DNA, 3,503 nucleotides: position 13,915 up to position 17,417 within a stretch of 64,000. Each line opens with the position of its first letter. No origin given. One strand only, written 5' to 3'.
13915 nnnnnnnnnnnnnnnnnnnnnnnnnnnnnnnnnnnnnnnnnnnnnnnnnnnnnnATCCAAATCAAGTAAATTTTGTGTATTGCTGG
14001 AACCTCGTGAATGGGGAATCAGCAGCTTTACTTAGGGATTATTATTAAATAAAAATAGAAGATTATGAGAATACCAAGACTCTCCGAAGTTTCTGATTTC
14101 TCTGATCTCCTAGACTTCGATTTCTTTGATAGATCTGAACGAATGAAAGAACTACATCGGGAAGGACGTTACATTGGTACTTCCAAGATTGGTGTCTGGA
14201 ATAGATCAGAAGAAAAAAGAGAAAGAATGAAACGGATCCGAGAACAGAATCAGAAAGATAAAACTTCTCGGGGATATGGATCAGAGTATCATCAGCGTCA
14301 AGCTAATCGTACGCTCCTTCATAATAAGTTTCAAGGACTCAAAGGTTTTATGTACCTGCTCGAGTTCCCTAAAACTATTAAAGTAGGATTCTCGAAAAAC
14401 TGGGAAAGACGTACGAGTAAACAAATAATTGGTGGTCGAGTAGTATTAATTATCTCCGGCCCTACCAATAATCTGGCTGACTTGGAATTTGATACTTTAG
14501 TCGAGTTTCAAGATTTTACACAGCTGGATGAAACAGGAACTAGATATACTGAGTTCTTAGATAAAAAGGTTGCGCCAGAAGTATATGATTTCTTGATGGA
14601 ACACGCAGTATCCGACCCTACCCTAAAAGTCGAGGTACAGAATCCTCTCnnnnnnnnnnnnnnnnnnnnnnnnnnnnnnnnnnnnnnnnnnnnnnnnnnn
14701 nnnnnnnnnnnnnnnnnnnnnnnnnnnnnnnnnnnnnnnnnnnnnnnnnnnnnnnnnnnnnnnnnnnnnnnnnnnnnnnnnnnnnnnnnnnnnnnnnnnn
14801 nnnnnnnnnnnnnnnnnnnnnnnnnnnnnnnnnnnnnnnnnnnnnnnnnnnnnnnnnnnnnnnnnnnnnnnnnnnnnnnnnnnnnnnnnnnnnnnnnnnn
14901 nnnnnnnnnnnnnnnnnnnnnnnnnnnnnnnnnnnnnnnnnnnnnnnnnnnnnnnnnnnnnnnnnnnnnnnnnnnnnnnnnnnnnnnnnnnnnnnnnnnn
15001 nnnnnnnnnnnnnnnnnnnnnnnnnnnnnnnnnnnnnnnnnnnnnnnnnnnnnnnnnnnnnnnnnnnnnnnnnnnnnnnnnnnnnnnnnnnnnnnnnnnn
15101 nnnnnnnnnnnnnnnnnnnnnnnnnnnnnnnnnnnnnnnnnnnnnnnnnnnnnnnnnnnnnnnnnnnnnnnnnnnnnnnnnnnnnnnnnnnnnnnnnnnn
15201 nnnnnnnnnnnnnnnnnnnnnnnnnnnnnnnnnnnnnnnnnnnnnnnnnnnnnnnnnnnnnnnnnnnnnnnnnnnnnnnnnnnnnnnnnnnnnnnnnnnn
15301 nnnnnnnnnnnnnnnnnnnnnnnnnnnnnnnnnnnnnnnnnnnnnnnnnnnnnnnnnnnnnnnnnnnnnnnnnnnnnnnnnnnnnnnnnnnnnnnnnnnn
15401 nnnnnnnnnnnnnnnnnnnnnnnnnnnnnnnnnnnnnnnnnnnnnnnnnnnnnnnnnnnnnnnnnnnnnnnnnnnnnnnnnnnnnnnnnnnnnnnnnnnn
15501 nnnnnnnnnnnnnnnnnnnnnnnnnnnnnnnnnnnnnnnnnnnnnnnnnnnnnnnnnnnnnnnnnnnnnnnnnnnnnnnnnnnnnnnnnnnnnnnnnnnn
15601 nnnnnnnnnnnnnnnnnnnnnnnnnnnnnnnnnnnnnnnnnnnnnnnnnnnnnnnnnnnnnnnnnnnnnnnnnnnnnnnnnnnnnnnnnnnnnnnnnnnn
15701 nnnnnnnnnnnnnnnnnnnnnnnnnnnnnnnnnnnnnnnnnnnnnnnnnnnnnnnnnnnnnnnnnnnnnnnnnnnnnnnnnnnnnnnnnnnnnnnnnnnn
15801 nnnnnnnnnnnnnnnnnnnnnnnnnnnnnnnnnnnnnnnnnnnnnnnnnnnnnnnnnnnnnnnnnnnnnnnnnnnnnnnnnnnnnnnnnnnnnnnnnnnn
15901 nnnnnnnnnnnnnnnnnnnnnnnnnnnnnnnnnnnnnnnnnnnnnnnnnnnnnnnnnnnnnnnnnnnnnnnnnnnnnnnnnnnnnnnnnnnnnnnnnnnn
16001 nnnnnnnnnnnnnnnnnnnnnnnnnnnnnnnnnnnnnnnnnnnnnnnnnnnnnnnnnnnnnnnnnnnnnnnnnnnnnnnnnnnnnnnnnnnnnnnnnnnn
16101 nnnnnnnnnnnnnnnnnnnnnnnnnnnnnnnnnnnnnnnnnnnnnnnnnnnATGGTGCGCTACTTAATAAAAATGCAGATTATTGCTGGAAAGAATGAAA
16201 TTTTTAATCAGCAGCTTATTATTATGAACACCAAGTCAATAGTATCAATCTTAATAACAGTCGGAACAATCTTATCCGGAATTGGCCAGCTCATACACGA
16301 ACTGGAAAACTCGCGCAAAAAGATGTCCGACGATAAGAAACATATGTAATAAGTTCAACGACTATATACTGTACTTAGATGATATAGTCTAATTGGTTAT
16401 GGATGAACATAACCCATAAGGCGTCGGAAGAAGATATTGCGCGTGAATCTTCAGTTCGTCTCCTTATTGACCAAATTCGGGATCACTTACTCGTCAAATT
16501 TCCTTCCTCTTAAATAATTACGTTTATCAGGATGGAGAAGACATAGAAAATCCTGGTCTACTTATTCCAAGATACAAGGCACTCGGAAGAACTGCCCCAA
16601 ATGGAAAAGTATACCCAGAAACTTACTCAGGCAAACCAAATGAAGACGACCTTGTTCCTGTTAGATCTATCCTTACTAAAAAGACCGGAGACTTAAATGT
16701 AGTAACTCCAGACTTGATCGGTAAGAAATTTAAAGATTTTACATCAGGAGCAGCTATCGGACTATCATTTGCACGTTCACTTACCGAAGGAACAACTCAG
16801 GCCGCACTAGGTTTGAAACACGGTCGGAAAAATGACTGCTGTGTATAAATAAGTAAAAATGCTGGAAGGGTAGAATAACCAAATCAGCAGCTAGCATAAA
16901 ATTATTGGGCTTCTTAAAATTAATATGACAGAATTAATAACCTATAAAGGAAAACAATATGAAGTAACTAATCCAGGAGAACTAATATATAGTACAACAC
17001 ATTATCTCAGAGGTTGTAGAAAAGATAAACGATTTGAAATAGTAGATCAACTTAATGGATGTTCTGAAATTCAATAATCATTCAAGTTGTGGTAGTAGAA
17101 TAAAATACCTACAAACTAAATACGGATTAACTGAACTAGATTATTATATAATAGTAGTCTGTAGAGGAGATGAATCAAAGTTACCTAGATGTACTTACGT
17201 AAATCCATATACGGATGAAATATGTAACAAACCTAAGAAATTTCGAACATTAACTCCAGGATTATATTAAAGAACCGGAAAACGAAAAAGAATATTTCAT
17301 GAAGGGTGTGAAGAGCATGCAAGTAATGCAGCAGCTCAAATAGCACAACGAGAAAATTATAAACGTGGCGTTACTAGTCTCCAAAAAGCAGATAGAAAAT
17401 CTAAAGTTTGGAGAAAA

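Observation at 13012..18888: Beta-prime RNA polymerase gene split into five exons by four group I introns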

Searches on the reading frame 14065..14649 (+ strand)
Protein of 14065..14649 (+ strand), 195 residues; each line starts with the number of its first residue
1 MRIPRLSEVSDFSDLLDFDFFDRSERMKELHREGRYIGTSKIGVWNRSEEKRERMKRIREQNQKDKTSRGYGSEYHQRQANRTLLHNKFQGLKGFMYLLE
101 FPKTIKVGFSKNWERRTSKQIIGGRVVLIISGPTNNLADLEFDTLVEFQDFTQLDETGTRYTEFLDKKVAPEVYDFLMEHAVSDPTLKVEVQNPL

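Call 13: search_protein_families(library=pfam, max_evalue=0.1, proteins=[window:14065-14649:+])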
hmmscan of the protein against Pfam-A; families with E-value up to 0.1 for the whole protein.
window:14065-14649:+ (195 aa): 0 families

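Call 14: search_protein_families(library=phrogs, max_evalue=0.01, proteins=[window:14065-14649:+])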
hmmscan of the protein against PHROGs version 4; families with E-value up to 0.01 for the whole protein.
window:14065-14649:+ (195 aa): 0 families

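Call 77: search_solved_structures(query=window:14065-14649:+, max_evalue=1)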
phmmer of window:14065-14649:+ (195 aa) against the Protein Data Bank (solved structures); distinct sequences matched with E-value up to 1: 5.
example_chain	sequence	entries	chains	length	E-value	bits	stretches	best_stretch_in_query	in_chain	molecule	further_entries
2ec6_C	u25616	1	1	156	0.14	15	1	111-170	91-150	Myosin essential light chain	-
2os8_C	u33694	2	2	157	0.37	13.7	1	111-168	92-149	Myosin essential light chain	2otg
8xix_A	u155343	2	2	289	0.44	13.4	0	14-96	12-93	D-tagatose 3-epimerase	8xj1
8xiv_A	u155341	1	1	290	0.44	13.4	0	14-96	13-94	D-tagatose 3-epimerase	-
3pn7_C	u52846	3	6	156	0.51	13.2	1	111-168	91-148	Myosin essential light chain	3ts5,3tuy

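Call 78: search_protein_families(library=pfam, max_evalue=1, proteins=[window:14065-14649:+])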
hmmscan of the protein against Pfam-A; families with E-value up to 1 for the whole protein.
window:14065-14649:+ (195 aa): 1 family
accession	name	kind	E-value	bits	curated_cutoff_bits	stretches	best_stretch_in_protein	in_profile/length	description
PF12265.14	CAF1C_H4-bd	-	0.14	12.8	22.7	1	167-191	7-31/69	Histone-binding protein RBBP4 or subunit C of CAF1 complex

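Call 81: find_homologous_proteins(query=window:14065-14649:+, max_evalue=0.001)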
Query window:14065-14649:+ (195 aa): 268 proteins with E <= 0.001 among 316 candidates; the best 120 are listed.
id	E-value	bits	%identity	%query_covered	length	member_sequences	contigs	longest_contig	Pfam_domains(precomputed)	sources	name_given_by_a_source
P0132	1.2e-125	434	100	100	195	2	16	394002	-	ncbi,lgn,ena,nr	ncbi:MAG: hypothetical protein J6I84_02550 [Bacilli bacterium]|nr:hypothetical protein [Bacilli bact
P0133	1.5e-100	352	83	97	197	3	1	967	-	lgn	-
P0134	4.5e-90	318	73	100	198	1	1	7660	-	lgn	-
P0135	8.9e-87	308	75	93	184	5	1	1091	-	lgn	-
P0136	1.1e-84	301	70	100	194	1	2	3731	-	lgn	-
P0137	1.4e-84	300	70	100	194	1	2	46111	-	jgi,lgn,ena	-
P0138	1.7e-84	300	75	90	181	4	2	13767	-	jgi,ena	-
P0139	6.4e-83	295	70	100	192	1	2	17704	-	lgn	-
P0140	6.7e-83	295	70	100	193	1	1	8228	-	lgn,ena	-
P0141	7.3e-83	295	70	100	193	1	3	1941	-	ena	-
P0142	8.1e-83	295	69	100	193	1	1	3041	-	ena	-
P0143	9.1e-83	294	68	100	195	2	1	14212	-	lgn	-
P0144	1.1e-82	294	69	100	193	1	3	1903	-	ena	-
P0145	1.1e-82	294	70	100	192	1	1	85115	-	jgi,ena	-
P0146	1.2e-82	294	69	100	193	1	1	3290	-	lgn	-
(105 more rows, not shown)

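Call 90: predict_structure(alignment_id=A3)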
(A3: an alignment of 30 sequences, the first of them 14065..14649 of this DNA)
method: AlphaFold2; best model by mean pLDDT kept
length: 195 residues; sequences in the alignment: 30
mean_pLDDT: 75.3   pTM: 0.63
mean pLDDT of the five models: 75.3, 74.2, 73.5, 72.2, 70.0
residues with pLDDT >= 90: 54; 70-90: 71; 50-70: 47; < 50: 23
segments of 3 or more residues with pLDDT < 50: 1-21
pLDDT, mean of each block of 10 residues (from residue 1): 38 42 61 54 69 82 80 80 70 88 88 65 82 91 89 69 85 96 94 88
secondary structure, 60 per line:
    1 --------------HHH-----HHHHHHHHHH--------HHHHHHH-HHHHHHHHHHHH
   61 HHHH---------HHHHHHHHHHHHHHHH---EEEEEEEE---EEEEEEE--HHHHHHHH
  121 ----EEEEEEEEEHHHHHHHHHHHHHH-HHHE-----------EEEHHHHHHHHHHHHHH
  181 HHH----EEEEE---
elements in order: H23-32 H41-47 H49-64 H74-89 E93-100 E104-110 H113-120 E125-133 H134-147 E164-166 H167-183 E188-192

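Call 92: fold_search(model_id=the predicted structure, library=pdb)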
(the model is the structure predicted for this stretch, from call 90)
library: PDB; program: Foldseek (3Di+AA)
matches with E <= 10: 221; with E <= 0.001: 0
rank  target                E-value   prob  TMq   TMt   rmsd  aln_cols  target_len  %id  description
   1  6sei_C                8.7e-02  0.60  0.25  0.19  10.8       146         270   12  Recognition and processing of branched DNA substrates by Slx1-Slx4 nuclease (released 2019-09-25)
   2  9eie_A                1.9e-01  0.14  0.18  0.20  14.0       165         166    9  Trypanosomatid-specific protein of unknown function (released 2025-02-26)
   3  6cyl_D                3.9e-01  0.13  0.16  0.16  12.1       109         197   12  Crystal Structure of Superoxide Dismutase double mutant (G74Q+Q149G) from Trichoderma reesei (released 2018-10-10)
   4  7svs_B                4.7e-01  0.09  0.17  0.17  19.7       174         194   11  Crystal structure analysis of the G73A mutant of Superoxide Dismutase from Trichoderma reesei (released 2022-02-16)
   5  6cyl_B                5.3e-01  0.14  0.19  0.19  11.7       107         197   12  Crystal Structure of Superoxide Dismutase double mutant (G74Q+Q149G) from Trichoderma reesei (released 2018-10-10)
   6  7svs_D                5.6e-01  0.13  0.18  0.18  14.0       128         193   12  Crystal structure analysis of the G73A mutant of Superoxide Dismutase from Trichoderma reesei (released 2022-02-16)
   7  5n57_A                5.6e-01  0.11  0.17  0.17  13.2       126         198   13  Staphylococcus aureus cambialistic superoxide dismutase SodM (released 2018-03-07)
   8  6cyx_D                5.6e-01  0.10  0.16  0.16  13.0       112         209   12  Crystal structure analysis of the L80F mutant of Superoxide Dismutase from Trichoderma reesei (released 2018-10-10)
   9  6cyx_B                6.0e-01  0.10  0.16  0.16  12.8       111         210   12  Crystal structure analysis of the L80F mutant of Superoxide Dismutase from Trichoderma reesei (released 2018-10-10)
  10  7svs_G                7.2e-01  0.10  0.17  0.17  12.9       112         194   12  Crystal structure analysis of the G73A mutant of Superoxide Dismutase from Trichoderma reesei (released 2022-02-16)
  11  6gej_T                8.6e-01  0.01  0.09  0.05  18.9       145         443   12  Chromatin remodeller-nucleosome complex at 3.6 A resolution. (released 2018-10-17)
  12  6jov_A                9.1e-01  0.11  0.19  0.19  11.8       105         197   12  Crystal structure of a hypothetical Fe Superoxide dismutase (released 2020-01-29)
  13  5gt8_B                9.1e-01  0.06  0.15  0.12  12.8       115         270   13  Crystal Structure of apo-CASTOR1 (released 2017-08-23)
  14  8fs6_G                9.7e-01  0.06  0.16  0.12  12.7       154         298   14  Structure of S. cerevisiae Rad24-RFC loading the 9-1-1 clamp onto a 10-nt gapped DNA in step 4 (partially closed 9-1-1 (released 2023-06-14)
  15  6hiw_Cq               1.0e+00  0.09  0.18  0.15  15.1       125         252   14  Cryo-EM structure of the Trypanosoma brucei mitochondrial ribosome - This entry contains the complete small mitoribos (released 2018-09-26)
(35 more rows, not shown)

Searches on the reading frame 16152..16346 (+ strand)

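Call 13: search_protein_families(library=pfam, max_evalue=0.1, proteins=[window:16152-16346:+])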
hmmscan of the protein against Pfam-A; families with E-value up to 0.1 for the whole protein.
window:16152-16346:+ (65 aa): 2 families
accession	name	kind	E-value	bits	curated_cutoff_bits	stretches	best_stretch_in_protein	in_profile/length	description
PF08360.16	TetR_C_5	-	0.04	14.5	21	1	17-57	78-115/131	QacR-like protein, C-terminal region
PF13996.11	YobH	-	0.088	13.3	27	0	30-54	8-32/70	YobH-like protein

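Call 14: search_protein_families(library=phrogs, max_evalue=0.01, proteins=[window:16152-16346:+])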
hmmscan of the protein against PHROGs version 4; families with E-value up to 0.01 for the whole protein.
window:16152-16346:+ (65 aa): 0 families

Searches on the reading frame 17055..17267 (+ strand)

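Call 13: search_protein_families(library=pfam, max_evalue=0.1, proteins=[window:17055-17267:+])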
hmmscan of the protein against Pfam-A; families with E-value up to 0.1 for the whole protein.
window:17055-17267:+ (71 aa): 1 family
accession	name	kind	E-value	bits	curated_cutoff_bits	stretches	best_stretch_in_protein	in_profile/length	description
PF05826.17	Phospholip_A2_2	-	0.0084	16.7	22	1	8-46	32-69/97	Phospholipase A2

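Call 14: search_protein_families(library=phrogs, max_evalue=0.01, proteins=[window:17055-17267:+])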
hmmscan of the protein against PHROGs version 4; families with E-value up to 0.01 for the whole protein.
window:17055-17267:+ (71 aa): 0 families
